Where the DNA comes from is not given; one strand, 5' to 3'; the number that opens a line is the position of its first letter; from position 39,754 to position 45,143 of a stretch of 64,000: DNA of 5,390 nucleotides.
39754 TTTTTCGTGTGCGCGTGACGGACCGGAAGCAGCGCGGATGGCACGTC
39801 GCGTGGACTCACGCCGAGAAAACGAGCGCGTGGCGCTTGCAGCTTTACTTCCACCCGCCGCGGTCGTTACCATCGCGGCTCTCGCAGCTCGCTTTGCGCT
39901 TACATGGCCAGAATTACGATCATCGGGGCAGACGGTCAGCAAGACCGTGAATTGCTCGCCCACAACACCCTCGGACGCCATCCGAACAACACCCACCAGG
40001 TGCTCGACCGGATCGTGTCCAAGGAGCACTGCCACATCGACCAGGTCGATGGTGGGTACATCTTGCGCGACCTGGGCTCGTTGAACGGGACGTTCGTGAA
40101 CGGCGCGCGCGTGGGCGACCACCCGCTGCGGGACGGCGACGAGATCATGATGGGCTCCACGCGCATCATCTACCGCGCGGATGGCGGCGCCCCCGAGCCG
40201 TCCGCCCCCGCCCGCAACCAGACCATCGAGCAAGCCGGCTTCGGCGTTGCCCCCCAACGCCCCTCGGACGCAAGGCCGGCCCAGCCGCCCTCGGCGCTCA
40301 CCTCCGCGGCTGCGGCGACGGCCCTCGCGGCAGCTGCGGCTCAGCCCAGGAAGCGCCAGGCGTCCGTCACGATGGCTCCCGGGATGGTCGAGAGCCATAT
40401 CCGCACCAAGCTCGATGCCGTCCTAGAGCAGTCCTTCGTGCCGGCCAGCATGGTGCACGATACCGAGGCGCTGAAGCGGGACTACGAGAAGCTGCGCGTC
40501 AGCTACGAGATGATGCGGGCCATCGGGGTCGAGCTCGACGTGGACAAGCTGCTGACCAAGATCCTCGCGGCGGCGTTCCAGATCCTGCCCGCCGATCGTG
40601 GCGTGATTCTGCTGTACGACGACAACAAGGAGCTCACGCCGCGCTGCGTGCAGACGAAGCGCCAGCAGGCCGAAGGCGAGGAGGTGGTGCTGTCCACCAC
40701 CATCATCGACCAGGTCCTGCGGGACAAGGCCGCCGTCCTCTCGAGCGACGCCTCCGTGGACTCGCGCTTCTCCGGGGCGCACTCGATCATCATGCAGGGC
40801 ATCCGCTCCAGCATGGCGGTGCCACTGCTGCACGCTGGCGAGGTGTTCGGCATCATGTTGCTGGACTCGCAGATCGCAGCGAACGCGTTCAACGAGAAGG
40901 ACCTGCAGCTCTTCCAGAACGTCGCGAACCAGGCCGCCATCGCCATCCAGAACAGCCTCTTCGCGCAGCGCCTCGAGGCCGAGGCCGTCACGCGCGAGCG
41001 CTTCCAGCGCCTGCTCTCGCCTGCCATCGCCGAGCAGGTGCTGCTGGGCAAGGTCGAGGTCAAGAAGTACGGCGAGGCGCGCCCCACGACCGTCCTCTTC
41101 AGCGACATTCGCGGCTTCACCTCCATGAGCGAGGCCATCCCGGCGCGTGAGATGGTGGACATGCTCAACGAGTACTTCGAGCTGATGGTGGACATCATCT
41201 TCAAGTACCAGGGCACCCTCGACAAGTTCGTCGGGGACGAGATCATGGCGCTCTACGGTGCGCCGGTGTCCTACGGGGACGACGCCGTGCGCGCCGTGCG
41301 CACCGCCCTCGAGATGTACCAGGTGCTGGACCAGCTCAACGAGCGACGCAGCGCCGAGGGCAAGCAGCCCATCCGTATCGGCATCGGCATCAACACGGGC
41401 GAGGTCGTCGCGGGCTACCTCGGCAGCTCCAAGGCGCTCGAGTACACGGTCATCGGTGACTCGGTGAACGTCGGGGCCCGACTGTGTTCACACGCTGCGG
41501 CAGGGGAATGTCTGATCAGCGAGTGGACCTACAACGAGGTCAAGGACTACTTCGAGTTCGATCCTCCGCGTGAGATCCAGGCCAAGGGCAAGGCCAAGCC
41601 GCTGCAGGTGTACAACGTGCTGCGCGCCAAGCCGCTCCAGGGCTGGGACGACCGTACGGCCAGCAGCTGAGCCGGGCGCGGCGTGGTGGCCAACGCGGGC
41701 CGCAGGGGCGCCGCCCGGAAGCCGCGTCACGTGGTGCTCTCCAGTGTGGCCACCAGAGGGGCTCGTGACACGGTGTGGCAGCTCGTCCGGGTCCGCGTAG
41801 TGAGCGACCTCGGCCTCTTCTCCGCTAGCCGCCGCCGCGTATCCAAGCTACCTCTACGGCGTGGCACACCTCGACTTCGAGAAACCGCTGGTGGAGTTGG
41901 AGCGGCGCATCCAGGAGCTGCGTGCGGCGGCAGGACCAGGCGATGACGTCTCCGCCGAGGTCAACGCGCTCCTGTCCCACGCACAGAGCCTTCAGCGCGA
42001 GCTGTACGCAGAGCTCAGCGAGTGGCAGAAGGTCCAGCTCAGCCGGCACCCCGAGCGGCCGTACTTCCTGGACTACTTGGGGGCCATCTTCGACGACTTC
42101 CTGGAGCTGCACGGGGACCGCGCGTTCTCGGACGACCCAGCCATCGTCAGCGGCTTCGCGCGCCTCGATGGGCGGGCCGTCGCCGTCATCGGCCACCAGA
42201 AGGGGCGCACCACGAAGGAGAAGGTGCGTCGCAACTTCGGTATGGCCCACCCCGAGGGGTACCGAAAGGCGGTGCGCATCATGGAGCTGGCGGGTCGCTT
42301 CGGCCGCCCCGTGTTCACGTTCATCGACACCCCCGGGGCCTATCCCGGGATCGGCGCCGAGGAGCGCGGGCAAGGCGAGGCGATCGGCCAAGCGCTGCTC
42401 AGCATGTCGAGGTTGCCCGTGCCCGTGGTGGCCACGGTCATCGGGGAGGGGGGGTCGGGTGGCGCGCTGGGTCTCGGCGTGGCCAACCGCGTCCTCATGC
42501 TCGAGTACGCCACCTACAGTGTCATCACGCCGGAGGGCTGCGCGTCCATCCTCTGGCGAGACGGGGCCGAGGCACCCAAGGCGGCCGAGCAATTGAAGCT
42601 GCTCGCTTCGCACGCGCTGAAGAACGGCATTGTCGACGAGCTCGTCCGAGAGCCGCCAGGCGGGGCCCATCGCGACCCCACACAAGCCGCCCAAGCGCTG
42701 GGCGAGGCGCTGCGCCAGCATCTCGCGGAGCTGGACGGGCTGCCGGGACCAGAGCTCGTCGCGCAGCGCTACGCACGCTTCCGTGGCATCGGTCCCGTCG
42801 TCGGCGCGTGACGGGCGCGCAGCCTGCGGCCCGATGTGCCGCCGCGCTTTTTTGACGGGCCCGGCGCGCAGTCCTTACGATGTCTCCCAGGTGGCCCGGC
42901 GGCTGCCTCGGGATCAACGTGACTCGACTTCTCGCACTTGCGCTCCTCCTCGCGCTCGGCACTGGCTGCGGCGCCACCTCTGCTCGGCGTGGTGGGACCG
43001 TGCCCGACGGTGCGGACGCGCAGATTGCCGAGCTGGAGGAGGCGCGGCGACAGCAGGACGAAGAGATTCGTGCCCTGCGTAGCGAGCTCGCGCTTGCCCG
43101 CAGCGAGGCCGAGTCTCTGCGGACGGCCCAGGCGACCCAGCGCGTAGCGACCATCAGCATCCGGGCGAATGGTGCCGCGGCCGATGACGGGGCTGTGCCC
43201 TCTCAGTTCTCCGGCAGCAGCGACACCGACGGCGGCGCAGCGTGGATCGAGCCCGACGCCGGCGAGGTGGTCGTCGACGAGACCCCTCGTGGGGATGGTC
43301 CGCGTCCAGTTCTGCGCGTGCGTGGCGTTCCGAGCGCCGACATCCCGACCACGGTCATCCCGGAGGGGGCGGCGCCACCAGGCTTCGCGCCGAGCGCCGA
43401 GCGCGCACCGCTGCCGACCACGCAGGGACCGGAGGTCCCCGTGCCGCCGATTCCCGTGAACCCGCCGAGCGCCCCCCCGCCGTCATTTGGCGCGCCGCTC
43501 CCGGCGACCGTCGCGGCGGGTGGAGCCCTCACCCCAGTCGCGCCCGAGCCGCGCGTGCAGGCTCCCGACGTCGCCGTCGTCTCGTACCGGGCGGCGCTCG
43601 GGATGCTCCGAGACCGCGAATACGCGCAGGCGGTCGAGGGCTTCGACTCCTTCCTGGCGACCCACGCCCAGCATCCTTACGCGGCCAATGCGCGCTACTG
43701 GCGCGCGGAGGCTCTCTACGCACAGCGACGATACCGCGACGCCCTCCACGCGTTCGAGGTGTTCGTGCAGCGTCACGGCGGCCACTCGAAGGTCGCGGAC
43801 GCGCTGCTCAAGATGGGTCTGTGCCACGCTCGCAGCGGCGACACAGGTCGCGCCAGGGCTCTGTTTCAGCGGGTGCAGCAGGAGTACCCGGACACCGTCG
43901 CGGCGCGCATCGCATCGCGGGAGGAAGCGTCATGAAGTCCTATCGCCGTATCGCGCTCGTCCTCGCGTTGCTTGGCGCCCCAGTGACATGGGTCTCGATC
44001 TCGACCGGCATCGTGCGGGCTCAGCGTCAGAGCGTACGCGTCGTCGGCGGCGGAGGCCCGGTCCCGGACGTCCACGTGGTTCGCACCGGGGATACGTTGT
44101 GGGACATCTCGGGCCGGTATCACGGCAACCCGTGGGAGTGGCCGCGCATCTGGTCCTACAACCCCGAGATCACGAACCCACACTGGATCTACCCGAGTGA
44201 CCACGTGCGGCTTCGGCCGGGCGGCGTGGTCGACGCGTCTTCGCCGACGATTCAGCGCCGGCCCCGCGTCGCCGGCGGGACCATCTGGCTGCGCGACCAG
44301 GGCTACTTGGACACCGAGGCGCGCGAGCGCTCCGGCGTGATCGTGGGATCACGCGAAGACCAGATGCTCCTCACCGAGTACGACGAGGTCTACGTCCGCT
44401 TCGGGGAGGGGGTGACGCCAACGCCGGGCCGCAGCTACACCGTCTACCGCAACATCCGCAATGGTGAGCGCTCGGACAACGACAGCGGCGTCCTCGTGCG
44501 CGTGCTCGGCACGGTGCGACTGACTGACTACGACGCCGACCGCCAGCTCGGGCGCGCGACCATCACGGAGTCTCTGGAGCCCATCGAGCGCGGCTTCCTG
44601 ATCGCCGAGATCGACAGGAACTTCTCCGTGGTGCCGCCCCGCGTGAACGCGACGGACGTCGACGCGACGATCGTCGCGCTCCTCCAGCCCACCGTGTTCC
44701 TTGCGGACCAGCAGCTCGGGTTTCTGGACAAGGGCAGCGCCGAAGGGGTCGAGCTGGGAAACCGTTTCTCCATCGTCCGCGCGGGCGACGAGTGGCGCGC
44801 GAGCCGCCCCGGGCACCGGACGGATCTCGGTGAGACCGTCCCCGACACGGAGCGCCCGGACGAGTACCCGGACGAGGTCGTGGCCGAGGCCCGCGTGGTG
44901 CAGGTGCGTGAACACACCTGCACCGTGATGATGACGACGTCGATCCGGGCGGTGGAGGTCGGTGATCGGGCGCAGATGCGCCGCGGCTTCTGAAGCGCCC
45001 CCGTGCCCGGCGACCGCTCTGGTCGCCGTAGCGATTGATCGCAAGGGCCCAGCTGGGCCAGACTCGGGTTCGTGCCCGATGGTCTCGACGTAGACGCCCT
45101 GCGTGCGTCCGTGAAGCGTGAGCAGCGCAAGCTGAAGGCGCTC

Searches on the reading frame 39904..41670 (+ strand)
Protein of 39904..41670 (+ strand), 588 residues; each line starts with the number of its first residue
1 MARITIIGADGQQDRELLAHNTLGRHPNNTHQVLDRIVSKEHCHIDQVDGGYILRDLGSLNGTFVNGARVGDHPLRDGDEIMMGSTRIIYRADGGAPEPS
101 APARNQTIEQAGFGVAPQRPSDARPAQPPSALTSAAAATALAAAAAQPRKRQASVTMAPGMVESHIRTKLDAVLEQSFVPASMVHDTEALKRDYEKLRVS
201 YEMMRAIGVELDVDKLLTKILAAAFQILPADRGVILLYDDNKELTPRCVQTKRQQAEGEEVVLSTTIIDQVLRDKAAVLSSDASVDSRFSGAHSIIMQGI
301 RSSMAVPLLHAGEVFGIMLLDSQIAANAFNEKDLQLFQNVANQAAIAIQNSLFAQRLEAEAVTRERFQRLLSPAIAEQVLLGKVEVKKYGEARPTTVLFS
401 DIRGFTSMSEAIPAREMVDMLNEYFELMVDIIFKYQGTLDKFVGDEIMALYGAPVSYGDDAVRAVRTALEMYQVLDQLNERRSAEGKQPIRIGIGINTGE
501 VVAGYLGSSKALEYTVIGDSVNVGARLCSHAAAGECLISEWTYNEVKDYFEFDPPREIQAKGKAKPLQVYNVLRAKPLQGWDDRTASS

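Call 24: search_protein_families(library=pfam, proteins=[window:39904-41670:+], max_evalue=0.001)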
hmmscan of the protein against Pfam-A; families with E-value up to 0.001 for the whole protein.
window:39904-41670:+ (588 aa): 6 families
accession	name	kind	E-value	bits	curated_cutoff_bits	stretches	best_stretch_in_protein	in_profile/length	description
PF00211.25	Guanylate_cyc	-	2.2e-28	99.5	21.9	1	394-566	8-176/183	Adenylate and Guanylate cyclase catalytic domain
PF01590.32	GAF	-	1.2e-19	71.6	22.4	1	212-348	1-133/133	GAF domain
PF13185.12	GAF_2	-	5.8e-18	65.8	28.6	1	211-349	2-136/136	GAF domain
PF00498.31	FHA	-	1.4e-17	64.3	20.7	1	22-84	2-67/67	FHA domain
PF13492.12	GAF_3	-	2.4e-13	51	27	1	212-350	1-129/129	GAF domain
PF16697.10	Yop-YscD_cpl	-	6.6e-07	29.9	33.2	1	22-88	20-88/94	Inner membrane component of T3SS, cytoplasmic domain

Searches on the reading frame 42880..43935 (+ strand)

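Call 24: search_protein_families(library=pfam, proteins=[window:42880-43935:+], max_evalue=0.001)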
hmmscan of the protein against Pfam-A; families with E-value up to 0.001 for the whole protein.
window:42880-43935:+ (351 aa): 7 families
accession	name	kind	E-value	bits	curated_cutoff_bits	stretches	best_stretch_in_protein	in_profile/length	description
PF13174.12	TPR_6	-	2.2e-13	50.3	26.3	1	307-339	1-33/33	Tetratricopeptide repeat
PF13432.12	TPR_16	-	2.8e-09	37.7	32.7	1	276-338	4-63/65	Tetratricopeptide repeat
PF07719.23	TPR_2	-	1.1e-07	31.8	27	0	306-338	1-33/34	Tetratricopeptide repeat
PF13525.12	YfiO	-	2.3e-07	31.2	25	1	235-318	8-91/203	Outer membrane lipoprotein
PF12895.13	ANAPC3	-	2e-05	25.2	27.2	0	262-301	16-54/82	Anaphase-promoting complex, cyclosome, subunit 3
PF00515.34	TPR_1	-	4.8e-05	23.4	27.8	0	269-293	1-25/34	Tetratricopeptide repeat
PF13428.12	TPR_14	-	0.00053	20.9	23.5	0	307-345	2-40/44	Tetratricopeptide repeat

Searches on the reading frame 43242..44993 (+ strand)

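Call 24: search_protein_families(library=pfam, proteins=[window:43242-44993:+], max_evalue=0.001)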
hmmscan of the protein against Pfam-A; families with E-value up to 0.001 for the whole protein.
window:43242-44993:+ (583 aa): 1 family
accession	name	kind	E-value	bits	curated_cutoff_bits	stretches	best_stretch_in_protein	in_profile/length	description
PF01476.26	LysM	-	8.5e-07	29.3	20.9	1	278-319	1-37/43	LysM domain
